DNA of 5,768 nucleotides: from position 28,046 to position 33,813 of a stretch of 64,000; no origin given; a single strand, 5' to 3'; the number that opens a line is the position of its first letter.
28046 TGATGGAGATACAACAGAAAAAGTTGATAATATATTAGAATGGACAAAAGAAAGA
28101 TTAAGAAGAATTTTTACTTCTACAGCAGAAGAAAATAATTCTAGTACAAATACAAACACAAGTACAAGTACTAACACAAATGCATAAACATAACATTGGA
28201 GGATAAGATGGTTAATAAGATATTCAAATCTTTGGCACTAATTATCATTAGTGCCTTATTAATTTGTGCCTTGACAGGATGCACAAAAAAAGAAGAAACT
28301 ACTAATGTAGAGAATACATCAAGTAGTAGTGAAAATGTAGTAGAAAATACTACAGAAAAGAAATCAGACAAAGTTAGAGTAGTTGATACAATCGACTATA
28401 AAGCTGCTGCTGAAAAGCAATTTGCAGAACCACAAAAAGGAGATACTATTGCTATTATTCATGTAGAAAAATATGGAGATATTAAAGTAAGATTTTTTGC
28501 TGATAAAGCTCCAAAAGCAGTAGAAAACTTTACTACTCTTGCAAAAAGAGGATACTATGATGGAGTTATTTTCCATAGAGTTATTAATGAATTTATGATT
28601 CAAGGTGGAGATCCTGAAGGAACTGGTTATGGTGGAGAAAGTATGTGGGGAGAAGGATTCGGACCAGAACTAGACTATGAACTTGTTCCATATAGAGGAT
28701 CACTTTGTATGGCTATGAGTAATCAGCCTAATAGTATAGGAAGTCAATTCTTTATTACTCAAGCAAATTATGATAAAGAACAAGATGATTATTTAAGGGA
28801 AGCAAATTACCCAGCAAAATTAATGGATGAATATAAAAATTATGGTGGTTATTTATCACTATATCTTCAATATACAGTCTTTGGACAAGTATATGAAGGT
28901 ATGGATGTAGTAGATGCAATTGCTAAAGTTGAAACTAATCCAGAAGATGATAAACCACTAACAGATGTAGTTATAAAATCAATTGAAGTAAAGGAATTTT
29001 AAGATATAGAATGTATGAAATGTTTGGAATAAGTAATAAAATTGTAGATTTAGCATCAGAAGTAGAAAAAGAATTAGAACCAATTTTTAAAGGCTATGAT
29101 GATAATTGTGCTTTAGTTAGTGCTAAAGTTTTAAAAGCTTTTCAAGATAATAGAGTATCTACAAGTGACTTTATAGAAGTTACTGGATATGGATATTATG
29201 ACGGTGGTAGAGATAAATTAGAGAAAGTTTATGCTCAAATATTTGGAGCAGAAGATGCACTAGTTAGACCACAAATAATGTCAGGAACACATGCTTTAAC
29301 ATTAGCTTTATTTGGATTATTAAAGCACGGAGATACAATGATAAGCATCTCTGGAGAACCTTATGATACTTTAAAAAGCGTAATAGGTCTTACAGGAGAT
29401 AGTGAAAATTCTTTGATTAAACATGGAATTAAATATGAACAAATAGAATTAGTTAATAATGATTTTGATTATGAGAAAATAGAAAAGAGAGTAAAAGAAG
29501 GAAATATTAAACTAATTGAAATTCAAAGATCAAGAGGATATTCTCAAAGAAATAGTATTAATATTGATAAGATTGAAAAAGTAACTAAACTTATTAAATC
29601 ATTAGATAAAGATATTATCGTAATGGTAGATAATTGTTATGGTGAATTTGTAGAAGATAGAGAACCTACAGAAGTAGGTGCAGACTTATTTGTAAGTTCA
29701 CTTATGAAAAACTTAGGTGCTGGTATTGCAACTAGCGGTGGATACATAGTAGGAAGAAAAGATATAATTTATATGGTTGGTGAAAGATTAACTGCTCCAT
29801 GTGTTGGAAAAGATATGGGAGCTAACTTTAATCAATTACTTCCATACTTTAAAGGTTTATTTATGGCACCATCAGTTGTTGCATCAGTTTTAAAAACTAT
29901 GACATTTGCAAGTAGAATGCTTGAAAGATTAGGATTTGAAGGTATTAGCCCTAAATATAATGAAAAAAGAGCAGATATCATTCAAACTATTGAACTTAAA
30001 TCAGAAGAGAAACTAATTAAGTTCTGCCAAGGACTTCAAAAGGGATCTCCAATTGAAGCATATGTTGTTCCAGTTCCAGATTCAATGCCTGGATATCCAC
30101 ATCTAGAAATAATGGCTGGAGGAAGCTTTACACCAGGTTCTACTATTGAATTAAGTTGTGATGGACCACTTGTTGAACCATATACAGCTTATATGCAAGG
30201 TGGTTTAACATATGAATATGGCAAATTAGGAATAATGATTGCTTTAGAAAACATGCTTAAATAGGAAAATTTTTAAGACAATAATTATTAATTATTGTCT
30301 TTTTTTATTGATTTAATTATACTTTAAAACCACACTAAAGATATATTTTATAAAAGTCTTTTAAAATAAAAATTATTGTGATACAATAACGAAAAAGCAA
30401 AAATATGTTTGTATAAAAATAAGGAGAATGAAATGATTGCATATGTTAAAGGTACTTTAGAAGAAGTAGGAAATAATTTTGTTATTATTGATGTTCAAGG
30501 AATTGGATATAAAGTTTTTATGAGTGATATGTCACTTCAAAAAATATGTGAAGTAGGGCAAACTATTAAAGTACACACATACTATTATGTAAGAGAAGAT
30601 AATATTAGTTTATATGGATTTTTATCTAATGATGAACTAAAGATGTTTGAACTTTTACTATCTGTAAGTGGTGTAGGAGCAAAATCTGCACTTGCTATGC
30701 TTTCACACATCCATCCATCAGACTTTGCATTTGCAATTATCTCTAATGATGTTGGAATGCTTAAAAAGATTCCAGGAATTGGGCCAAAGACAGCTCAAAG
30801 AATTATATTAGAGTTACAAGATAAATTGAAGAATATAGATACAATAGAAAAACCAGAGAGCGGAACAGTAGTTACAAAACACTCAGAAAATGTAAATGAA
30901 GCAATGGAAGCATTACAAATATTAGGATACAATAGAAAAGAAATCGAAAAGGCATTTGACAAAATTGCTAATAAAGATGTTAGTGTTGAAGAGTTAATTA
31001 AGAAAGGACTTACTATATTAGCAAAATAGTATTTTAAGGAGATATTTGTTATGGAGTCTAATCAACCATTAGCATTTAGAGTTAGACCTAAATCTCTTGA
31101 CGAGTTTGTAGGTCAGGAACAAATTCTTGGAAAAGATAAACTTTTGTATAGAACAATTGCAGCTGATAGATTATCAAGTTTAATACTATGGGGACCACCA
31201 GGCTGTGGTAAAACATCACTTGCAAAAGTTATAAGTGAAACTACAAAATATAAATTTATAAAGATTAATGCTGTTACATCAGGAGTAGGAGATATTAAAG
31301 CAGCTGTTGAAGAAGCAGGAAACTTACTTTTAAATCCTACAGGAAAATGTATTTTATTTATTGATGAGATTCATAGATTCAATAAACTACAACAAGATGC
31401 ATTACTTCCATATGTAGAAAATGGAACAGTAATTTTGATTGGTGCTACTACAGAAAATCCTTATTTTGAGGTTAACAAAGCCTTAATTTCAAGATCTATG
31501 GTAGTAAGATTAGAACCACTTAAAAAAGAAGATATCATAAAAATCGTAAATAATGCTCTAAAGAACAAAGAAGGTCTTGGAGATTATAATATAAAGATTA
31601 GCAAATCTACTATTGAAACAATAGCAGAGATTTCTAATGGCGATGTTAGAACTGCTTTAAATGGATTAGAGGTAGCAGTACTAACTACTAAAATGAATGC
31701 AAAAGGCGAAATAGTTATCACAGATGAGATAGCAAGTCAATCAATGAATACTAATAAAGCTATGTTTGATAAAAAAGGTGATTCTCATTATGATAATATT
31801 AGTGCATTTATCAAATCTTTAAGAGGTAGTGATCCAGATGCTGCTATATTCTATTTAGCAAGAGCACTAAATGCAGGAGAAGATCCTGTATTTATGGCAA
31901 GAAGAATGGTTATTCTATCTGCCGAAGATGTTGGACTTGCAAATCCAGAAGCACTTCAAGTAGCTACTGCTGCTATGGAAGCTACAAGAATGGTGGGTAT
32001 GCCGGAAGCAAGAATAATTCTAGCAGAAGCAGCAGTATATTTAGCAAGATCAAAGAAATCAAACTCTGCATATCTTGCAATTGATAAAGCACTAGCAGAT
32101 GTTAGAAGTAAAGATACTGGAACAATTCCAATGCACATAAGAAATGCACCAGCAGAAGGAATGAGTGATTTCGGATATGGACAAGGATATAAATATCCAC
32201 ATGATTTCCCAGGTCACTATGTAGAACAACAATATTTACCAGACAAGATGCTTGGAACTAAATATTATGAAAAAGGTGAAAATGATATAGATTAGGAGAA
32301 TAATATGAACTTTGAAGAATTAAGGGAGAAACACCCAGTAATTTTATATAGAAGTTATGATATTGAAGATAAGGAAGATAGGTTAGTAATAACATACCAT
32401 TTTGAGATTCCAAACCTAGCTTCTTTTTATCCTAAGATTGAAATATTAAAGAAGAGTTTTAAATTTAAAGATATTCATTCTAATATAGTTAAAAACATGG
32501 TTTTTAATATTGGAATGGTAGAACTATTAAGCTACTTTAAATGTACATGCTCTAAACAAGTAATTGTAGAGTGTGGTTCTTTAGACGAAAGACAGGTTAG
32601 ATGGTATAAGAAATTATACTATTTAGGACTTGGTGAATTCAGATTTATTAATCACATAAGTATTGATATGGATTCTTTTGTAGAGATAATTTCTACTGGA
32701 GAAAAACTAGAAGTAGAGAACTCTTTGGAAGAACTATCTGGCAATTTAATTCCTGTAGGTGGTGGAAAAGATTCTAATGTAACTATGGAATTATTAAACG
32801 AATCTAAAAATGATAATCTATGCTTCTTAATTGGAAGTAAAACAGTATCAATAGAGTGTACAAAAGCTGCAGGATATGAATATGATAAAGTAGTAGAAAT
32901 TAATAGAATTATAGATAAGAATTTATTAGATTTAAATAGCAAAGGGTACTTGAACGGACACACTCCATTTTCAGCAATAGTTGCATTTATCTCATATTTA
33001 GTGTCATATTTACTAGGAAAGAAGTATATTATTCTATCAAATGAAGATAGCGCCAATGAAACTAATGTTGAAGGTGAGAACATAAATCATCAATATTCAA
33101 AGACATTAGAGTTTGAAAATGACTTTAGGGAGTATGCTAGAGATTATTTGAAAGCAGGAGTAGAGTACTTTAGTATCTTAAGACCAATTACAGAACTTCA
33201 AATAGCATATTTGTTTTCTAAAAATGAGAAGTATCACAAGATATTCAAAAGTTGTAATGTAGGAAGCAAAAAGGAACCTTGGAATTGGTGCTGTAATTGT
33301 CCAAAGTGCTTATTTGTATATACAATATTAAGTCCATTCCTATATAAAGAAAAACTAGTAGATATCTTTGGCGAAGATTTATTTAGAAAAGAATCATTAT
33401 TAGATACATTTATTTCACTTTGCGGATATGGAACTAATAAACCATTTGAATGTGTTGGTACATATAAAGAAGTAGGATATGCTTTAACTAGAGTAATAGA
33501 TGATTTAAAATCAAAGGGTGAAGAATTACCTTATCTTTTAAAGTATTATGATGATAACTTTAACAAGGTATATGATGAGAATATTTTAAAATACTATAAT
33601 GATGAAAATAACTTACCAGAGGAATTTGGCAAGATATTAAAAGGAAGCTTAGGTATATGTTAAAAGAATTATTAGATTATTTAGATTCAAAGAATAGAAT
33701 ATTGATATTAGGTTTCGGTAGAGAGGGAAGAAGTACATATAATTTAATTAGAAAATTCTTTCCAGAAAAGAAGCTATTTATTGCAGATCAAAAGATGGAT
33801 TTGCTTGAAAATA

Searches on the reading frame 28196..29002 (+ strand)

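Call 26: search_protein_families(library=pfam, proteins=[window:28196-29002:+], max_evalue=0.001)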
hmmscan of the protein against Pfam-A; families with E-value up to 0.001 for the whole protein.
window:28196-29002:+ (268 aa): 1 family
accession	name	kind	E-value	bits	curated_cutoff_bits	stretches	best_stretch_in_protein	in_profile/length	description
PF00160.26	Pro_isomerase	-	1.9e-41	142.4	21.7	1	88-265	4-159/159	Cyclophilin type peptidyl-prolyl cis-trans isomerase/CLD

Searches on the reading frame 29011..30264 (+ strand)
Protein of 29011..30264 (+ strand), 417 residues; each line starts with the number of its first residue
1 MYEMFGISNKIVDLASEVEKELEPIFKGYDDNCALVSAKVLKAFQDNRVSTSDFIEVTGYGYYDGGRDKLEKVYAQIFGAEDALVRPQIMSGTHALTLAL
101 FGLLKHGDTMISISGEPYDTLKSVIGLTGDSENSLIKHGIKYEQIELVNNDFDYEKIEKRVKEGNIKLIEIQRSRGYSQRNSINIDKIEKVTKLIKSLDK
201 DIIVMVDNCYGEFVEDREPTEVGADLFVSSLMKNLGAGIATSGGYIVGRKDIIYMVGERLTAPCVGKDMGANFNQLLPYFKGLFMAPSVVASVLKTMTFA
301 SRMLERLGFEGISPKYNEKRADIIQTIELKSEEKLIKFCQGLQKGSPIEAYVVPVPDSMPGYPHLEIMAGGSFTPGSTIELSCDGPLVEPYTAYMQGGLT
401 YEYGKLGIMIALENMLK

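Call 26: search_protein_families(library=pfam, proteins=[window:29011-30264:+], max_evalue=0.001)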
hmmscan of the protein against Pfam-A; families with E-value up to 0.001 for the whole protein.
window:29011-30264:+ (417 aa): 3 families
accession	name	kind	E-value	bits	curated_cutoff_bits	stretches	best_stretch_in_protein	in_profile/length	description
PF06838.17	Met_gamma_lyase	-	3.6e-162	540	24.2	1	13-415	3-404/405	Methionine gamma-lyase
PF01053.26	Cys_Met_Meta_PP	-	1.6e-07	30.7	27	1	67-249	54-214/381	Cys/Met metabolism PLP-dependent enzyme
PF00155.27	Aminotran_1_2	-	1.8e-05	24.5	19.7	0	188-253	165-238/361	Aminotransferase class I and II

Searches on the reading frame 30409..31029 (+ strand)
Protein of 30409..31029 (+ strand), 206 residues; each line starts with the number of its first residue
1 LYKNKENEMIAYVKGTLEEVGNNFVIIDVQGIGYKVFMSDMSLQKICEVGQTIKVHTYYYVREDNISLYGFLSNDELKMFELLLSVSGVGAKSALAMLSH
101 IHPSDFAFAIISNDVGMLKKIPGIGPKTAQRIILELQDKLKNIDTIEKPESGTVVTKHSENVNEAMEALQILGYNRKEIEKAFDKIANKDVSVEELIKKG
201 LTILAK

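Call 26: search_protein_families(library=pfam, proteins=[window:30409-31029:+], max_evalue=0.001)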
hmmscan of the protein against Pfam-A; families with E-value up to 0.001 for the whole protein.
window:30409-31029:+ (206 aa): 7 families
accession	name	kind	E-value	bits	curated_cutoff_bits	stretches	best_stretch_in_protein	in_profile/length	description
PF01330.27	RuvA_N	-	8.9e-23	80.6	23.6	1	9-70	1-61/61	RuvA N terminal domain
PF14520.12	HHH_5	-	1e-18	68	27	1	80-138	1-57/57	Helix-hairpin-helix domain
PF07499.19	RuvA_C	-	5.5e-12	46.4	24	1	161-204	2-46/47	RuvA, C-terminal domain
PF00633.29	HHH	-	1.7e-08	34.3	24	1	117-133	12-28/30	Helix-hairpin-helix motif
PF21176.3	RecR_HhH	-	2.1e-08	34.3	27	1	117-136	7-26/45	RecR, helix-hairpin-helix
PF01367.25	5_3_exonuc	-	6.6e-05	23.8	40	0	118-163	20-68/97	5'-3' exonuclease, C-terminal SAM fold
PF02371.22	Transposase_20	-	7.8e-05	23.4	21.3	0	118-138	4-24/87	Transposase IS116/IS110/IS902 family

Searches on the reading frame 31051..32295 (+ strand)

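Call 26: search_protein_families(library=pfam, proteins=[window:31051-32295:+], max_evalue=0.001)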
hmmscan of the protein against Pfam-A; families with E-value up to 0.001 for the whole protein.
window:31051-32295:+ (414 aa): 13 families
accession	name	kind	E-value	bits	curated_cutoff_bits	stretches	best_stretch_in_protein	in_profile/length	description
PF12002.13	MgsA_C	-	1.7e-66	223.7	27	1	259-412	1-154/167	MgsA AAA+ ATPase C terminal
PF16193.11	AAA_assoc_2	-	1.1e-25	90.1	34.3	1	178-258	2-81/81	AAA C-terminal domain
PF00004.35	AAA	-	2.5e-18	67.2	21.2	1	44-149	1-123/131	ATPase family associated with various cellular activities (AAA)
PF05496.18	RuvB_N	-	8.9e-16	58.5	27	1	11-131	1-118/159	Holliday junction DNA helicase RuvB P-loop domain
PF07728.20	AAA_5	-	6.2e-09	36.4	22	1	44-131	2-99/139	AAA domain (dynein-related subfamily)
PF13173.12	AAA_14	-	8.1e-08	32.8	27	1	44-159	5-125/129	AAA domain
PF01078.27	Mg_chelatase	-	3e-06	27.2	20.3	0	35-63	16-48/207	Magnesium chelatase, subunit ChlI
PF00158.32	Sigma54_activat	-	4.8e-06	26.8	20.2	1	36-136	18-131/168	Sigma-54 interaction domain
PF21960.2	RCF1-5-like_lid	-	8.3e-06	26.1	27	1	180-209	11-41/43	RCF1/5-like, AAA+ ATPase lid domain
PF13191.12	AAA_16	-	8.8e-06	26.8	32.6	1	18-64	1-47/167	AAA ATPase domain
PF07724.20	AAA_2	-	0.00016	22.2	27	0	41-128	3-105/166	AAA domain (Cdc48 subfamily)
PF14532.12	Sigma54_activ_2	-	0.00029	21.5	25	1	40-135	20-109/138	Sigma-54 interaction domain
PF01637.24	ATPase_2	-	0.00091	19.5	33.2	0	44-65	23-44/225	ATPase domain predominantly from Archaea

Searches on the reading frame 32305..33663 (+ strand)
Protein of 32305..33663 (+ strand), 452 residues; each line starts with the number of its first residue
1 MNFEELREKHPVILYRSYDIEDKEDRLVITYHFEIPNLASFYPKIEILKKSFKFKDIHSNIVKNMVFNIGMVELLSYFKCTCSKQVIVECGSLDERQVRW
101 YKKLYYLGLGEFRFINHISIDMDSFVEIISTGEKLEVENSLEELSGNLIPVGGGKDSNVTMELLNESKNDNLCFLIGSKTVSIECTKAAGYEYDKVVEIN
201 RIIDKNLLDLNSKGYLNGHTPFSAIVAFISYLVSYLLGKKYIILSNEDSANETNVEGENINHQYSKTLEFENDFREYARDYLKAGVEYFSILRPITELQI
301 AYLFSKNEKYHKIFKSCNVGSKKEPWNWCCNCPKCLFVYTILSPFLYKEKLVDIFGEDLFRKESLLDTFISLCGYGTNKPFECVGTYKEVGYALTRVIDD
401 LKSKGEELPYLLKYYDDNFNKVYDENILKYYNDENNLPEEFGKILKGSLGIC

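Call 26: search_protein_families(library=pfam, proteins=[window:32305-33663:+], max_evalue=0.001)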
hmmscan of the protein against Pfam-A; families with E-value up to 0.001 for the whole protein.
window:32305-33663:+ (452 aa): 1 family
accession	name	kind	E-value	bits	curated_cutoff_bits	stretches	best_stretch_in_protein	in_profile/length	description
PF19932.4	DUF6395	-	0.00034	21.1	25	0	283-365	8-85/174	Family of unknown function (DUF6395)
